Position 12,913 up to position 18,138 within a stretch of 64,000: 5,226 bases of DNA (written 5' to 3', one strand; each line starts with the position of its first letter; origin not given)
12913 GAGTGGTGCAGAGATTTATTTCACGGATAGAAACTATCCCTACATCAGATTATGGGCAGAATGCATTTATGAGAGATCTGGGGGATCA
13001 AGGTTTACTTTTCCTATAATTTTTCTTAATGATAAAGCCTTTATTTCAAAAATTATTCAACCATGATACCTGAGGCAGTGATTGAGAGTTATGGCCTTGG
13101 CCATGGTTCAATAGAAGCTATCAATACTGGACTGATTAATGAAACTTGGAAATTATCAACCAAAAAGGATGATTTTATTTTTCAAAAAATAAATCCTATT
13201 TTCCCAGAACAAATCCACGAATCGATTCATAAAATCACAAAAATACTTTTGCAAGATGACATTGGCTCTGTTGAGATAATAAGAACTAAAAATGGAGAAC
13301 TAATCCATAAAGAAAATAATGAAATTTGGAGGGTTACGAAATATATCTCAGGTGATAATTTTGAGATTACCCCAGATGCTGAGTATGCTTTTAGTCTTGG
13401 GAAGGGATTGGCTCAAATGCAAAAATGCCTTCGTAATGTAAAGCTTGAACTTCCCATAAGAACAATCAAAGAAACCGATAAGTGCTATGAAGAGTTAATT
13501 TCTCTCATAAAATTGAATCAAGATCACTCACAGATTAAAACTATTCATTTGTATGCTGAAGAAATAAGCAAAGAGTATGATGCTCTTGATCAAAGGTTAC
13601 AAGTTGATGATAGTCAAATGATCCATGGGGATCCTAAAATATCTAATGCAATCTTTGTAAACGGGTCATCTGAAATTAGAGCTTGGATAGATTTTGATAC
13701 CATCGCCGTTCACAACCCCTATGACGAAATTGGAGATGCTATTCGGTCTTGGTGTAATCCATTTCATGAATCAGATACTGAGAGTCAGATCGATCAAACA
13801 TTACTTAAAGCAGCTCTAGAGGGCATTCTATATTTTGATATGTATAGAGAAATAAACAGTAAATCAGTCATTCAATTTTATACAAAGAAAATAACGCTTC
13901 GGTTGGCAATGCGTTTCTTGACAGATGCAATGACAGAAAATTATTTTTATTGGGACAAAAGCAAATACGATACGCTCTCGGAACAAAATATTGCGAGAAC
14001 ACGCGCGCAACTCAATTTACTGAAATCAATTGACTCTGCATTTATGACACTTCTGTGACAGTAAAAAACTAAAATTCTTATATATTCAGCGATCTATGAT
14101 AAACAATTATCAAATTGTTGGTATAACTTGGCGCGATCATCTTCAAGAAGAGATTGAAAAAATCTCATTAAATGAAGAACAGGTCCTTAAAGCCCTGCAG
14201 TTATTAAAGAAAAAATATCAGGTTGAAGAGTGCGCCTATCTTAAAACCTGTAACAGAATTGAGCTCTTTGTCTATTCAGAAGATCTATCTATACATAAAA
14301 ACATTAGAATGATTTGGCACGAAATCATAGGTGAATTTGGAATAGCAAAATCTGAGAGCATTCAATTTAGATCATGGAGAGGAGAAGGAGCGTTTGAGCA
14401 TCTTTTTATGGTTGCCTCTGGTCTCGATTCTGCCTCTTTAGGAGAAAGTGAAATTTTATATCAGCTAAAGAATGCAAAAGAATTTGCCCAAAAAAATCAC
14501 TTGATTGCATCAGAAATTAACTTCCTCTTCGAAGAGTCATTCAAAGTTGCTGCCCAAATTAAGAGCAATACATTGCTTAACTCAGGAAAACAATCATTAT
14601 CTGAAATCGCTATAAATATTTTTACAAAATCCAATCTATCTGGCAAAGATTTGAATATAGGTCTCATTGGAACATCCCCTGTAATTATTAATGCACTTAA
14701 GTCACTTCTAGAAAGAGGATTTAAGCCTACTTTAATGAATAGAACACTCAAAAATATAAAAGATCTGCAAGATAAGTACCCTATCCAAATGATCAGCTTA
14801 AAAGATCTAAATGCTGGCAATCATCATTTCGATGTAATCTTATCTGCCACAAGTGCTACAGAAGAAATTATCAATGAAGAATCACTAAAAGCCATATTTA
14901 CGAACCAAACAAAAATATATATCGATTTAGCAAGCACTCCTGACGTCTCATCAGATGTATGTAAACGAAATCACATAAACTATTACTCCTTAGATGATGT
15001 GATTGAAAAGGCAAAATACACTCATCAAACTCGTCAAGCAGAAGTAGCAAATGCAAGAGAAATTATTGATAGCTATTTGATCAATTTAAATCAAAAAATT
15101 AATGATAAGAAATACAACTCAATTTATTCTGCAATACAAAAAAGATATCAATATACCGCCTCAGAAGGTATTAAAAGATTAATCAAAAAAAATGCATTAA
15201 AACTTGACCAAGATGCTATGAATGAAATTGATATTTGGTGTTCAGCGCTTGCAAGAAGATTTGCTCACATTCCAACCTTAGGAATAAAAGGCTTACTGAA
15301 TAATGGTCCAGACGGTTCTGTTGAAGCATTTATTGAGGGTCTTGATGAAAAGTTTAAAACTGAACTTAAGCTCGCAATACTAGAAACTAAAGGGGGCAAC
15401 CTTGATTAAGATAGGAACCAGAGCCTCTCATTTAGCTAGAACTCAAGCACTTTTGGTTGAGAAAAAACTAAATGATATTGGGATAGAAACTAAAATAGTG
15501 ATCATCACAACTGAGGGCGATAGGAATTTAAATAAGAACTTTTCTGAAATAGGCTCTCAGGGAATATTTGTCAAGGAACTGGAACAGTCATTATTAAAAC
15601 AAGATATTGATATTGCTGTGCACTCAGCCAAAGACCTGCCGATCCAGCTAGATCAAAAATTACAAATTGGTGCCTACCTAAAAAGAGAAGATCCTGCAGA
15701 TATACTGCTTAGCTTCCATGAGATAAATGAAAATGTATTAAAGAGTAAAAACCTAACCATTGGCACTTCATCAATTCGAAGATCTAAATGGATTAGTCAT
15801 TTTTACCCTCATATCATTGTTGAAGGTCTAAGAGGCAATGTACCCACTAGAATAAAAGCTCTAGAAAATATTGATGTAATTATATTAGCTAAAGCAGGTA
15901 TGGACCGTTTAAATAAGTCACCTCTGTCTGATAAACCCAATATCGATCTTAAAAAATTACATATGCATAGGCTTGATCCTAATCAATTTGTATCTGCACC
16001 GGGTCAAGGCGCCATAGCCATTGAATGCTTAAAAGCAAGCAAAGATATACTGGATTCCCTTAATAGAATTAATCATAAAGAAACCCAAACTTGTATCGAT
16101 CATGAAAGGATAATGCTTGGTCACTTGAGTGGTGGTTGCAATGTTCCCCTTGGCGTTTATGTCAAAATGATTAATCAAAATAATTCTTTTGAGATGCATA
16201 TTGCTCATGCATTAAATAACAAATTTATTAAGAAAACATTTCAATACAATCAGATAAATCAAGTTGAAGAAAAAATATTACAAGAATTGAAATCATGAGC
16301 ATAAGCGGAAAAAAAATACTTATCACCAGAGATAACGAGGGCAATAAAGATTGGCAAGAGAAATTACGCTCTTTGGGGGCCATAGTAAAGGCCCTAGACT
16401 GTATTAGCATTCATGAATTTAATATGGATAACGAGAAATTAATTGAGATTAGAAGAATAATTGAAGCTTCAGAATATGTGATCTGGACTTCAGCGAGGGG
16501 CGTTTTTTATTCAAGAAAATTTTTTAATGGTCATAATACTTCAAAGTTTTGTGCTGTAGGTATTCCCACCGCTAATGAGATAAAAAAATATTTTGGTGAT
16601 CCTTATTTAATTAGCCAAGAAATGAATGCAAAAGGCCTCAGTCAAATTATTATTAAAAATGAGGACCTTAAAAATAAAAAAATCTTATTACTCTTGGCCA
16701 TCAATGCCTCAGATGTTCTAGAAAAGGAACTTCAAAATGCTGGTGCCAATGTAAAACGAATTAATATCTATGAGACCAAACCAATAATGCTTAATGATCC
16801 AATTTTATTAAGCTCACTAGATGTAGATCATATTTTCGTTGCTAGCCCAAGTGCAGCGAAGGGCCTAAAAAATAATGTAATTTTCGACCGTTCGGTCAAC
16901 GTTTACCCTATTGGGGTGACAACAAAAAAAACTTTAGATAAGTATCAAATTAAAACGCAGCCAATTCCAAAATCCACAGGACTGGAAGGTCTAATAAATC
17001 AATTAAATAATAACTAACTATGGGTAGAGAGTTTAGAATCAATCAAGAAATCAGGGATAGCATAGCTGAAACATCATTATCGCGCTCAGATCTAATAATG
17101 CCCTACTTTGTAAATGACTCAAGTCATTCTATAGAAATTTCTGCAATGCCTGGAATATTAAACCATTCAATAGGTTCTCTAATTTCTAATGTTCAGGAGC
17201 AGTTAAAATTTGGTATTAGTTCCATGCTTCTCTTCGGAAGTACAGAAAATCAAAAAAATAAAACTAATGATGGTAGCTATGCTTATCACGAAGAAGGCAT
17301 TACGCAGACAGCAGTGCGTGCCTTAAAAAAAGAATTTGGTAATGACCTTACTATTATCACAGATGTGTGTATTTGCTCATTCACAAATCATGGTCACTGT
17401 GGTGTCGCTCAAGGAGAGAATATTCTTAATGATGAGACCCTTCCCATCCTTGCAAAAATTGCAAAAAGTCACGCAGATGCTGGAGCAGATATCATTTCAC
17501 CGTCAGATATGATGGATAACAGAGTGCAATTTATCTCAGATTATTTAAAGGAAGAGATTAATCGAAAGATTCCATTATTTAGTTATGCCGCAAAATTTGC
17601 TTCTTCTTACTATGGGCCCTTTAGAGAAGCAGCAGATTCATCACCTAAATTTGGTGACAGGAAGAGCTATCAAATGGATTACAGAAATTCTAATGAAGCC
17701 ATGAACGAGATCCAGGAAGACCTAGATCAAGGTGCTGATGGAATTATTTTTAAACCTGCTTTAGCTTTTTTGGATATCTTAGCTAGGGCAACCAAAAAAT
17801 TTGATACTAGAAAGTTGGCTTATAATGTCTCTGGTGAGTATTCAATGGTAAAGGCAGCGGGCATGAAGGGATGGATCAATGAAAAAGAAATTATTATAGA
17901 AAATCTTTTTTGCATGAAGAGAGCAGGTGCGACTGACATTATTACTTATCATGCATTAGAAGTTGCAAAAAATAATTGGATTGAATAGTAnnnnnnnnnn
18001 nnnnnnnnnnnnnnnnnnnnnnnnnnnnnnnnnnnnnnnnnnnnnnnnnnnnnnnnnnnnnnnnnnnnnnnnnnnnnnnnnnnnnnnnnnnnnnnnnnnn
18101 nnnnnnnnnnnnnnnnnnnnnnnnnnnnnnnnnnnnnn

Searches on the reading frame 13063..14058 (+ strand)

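Call 3: search_protein_families(library=pfam, proteins=[window:13063-14058:+])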
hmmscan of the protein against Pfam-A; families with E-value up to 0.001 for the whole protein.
window:13063-14058:+ (331 aa): 1 family
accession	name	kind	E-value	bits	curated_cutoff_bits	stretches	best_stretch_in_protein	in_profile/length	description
PF01636.29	APH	-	1.3e-13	51.8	23.2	1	17-242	2-225/239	Phosphotransferase enzyme family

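Call 4: search_protein_families(library=ncbifam, proteins=[window:13063-14058:+])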
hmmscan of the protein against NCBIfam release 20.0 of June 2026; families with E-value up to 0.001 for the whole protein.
window:13063-14058:+ (331 aa): 3 families
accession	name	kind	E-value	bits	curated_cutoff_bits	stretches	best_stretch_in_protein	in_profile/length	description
NF003558.0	PRK05231.1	equivalog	4.7e-11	42.2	271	1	6-254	15-251/322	homoserine kinase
NF053880.1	SprCtKinCotIBac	equivalog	7.2e-06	25.2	550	1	4-120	7-120/328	spore coat kinase CotI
TIGR02906.1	spore_CotS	subfamily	6.3e-05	22.1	172.7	1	22-173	6-163/314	CotS family spore coat protein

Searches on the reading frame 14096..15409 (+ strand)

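Call 3: search_protein_families(library=pfam, proteins=[window:14096-15409:+])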
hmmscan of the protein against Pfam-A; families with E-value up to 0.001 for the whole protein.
window:14096-15409:+ (437 aa): 3 families
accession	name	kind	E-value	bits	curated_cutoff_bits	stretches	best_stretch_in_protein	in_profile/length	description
PF05201.20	GlutR_N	-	3.4e-31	108.5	27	1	8-159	1-151/151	Glutamyl-tRNAGlu reductase, N-terminal domain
PF01488.26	Shikimate_DH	-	1.2e-17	64.7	24.3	1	183-302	10-135/138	Shikimate / quinate 5-dehydrogenase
PF00745.25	GlutR_dimer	-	0.00011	22.9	22.9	1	320-406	2-86/99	Glutamyl-tRNAGlu reductase, dimerisation domain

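Call 4: search_protein_families(library=ncbifam, proteins=[window:14096-15409:+])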
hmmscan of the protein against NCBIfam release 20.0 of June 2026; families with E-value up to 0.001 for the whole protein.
window:14096-15409:+ (437 aa): 9 families
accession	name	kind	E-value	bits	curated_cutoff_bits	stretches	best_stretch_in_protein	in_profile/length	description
TIGR01035.1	hemA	equivalog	4.8e-61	206.9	209.55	1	7-402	3-398/416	glutamyl-tRNA reductase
NF000744.0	PRK00045.1-3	equivalog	1.4e-49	169.2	429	1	7-404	5-409/447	glutamyl-tRNA reductase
NF000752.0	PRK00045.4-2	equivalog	5.5e-36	124.6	381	1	34-374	36-352/412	glutamyl-tRNA reductase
NF000750.0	PRK00045.3-4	equivalog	1.1e-33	116.9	289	1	20-420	18-411/439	glutamyl-tRNA reductase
NF010548.0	PRK13940.1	equivalog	9.1e-22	77.5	469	1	45-400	43-392/414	glutamyl-tRNA reductase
NF000751.1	PRK00045.4-1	equivalog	1.6e-19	70.2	478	1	42-387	43-371/426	glutamyl-tRNA reductase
NF001909.0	PRK00676.1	equivalog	1.1e-18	67.4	478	1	7-346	5-331/338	glutamyl-tRNA reductase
NF001310.0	PRK00258.1-2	equivalog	5.7e-05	22.4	221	1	178-275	114-217/279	shikimate dehydrogenase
NF011012.0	PRK14440.1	equivalog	0.00065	19.8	103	0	391-422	25-56/90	acylphosphatase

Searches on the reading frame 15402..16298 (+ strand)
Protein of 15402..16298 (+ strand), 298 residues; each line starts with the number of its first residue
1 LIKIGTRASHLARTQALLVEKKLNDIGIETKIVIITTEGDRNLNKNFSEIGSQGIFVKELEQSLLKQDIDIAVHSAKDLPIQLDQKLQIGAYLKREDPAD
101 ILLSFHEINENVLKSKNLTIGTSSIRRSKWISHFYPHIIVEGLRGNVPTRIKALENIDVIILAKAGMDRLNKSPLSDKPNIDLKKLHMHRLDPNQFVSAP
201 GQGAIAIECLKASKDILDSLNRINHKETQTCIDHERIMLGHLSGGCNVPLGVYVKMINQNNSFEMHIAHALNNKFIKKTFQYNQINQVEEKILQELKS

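Call 3: search_protein_families(library=pfam, proteins=[window:15402-16298:+])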
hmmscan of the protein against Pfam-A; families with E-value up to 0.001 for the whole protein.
window:15402-16298:+ (298 aa): 2 families
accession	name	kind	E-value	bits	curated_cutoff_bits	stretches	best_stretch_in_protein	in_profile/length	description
PF01379.25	Porphobil_deam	-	5.1e-64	216.1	22.1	1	2-216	1-205/207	Porphobilinogen deaminase, dipyromethane cofactor binding domain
PF03900.20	Porphobil_deamC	-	2.6e-06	28.2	26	1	230-274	2-44/74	Porphobilinogen deaminase, C-terminal domain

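Call 4: search_protein_families(library=ncbifam, proteins=[window:15402-16298:+])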
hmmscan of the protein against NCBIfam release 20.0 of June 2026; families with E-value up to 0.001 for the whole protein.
window:15402-16298:+ (298 aa): 2 families
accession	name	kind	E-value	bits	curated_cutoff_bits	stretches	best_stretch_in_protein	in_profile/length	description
TIGR00212.1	hemC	equivalog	1.8e-79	266.9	164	1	2-290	1-283/293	hydroxymethylbilane synthase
NF002202.0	PRK01066.1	equivalog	1.8e-27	96.1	251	1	2-171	21-191/241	hydroxymethylbilane synthase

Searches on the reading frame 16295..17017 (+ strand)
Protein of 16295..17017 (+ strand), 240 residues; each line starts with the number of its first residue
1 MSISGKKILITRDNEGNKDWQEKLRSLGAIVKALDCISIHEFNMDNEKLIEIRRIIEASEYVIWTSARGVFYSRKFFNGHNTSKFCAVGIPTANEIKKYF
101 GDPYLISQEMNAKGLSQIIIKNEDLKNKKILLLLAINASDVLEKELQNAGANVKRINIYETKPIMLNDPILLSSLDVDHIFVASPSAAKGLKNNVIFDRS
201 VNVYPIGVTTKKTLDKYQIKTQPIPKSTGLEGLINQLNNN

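Call 3: search_protein_families(library=pfam, proteins=[window:16295-17017:+])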
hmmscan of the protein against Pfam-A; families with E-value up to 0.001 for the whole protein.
window:16295-17017:+ (240 aa): 1 family
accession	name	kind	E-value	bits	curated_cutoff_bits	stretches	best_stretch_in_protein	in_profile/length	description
PF02602.20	HEM4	-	8.6e-30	104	27.5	1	19-234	2-230/231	Uroporphyrinogen-III synthase HemD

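Call 4: search_protein_families(library=ncbifam, proteins=[window:16295-17017:+])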
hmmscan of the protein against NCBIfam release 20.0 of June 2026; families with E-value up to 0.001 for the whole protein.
window:16295-17017:+ (240 aa): 13 families
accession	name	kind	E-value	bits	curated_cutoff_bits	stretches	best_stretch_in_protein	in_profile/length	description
NF004594.0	PRK05928.4-3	equivalog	3.9e-19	69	365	1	6-239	2-231/237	uroporphyrinogen-III synthase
NF004593.0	PRK05928.4-2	equivalog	1.3e-18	67.3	275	1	5-237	2-239/247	uroporphyrinogen-III synthase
NF004592.0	PRK05928.4-1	equivalog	4.8e-15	55.8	332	1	6-238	2-233/237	uroporphyrinogen-III synthase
NF004591.0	PRK05928.3-6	equivalog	7e-15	55.1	341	1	50-227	39-213/229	uroporphyrinogen-III synthase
NF004587.0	PRK05928.2-5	equivalog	2.5e-14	53.4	246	1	7-161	7-149/245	uroporphyrinogen-III synthase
NF004586.0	PRK05928.2-4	equivalog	1.4e-09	37.7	401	1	6-191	3-184/240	uroporphyrinogen-III synthase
NF004583.0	PRK05928.1-5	equivalog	1.2e-08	34.7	432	1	3-189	4-192/250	uroporphyrinogen-III synthase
NF004582.0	PRK05928.1-1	equivalog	1.7e-08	34.4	319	0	84-168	83-167/246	uroporphyrinogen-III synthase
NF006621.0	PRK09189.1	equivalog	4.2e-07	29.8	223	1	7-192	2-186/240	uroporphyrinogen-III synthase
NF004585.0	PRK05928.2-2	equivalog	5.2e-07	29.3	241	1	7-185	4-185/255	uroporphyrinogen-III synthase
NF006454.0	PRK08811.1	equivalog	9e-06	25.3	328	1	60-168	71-179/266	uroporphyrinogen-III synthase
NF005524.0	PRK07168.1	equivalog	2.6e-05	23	603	0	122-186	246-310/474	uroporphyrin-III C-methyltransferase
NF004590.0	PRK05928.3-2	equivalog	5.3e-05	23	330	0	120-214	94-184/209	uroporphyrinogen-III synthase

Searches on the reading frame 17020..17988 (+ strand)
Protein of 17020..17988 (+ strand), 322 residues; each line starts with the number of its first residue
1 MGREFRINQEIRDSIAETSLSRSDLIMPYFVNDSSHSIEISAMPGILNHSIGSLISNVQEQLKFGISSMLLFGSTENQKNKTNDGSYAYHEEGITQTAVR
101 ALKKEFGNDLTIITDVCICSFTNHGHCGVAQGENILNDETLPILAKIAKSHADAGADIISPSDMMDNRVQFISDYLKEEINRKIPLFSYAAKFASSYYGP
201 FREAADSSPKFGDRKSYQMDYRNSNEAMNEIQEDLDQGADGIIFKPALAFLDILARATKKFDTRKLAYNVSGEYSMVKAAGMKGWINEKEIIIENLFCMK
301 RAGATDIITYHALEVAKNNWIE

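Call 3: search_protein_families(library=pfam, proteins=[window:17020-17988:+])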
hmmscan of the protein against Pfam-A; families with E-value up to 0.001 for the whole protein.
window:17020-17988:+ (322 aa): 1 family
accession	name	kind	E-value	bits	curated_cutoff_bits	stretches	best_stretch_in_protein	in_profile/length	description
PF00490.27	ALAD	-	1.2e-120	402.9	24.6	1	3-317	5-316/317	Delta-aminolevulinic acid dehydratase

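Call 4: search_protein_families(library=ncbifam, proteins=[window:17020-17988:+])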
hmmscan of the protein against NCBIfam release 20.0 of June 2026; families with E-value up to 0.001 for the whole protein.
window:17020-17988:+ (322 aa): 2 families
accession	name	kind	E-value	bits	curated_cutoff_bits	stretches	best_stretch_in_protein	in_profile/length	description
NF006762.1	PRK09283.1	equivalog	4.2e-121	404.2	297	1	3-317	9-322/327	porphobilinogen synthase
NF009923.0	PRK13384.1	equivalog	2.2e-85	287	507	1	3-317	12-322/327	porphobilinogen synthase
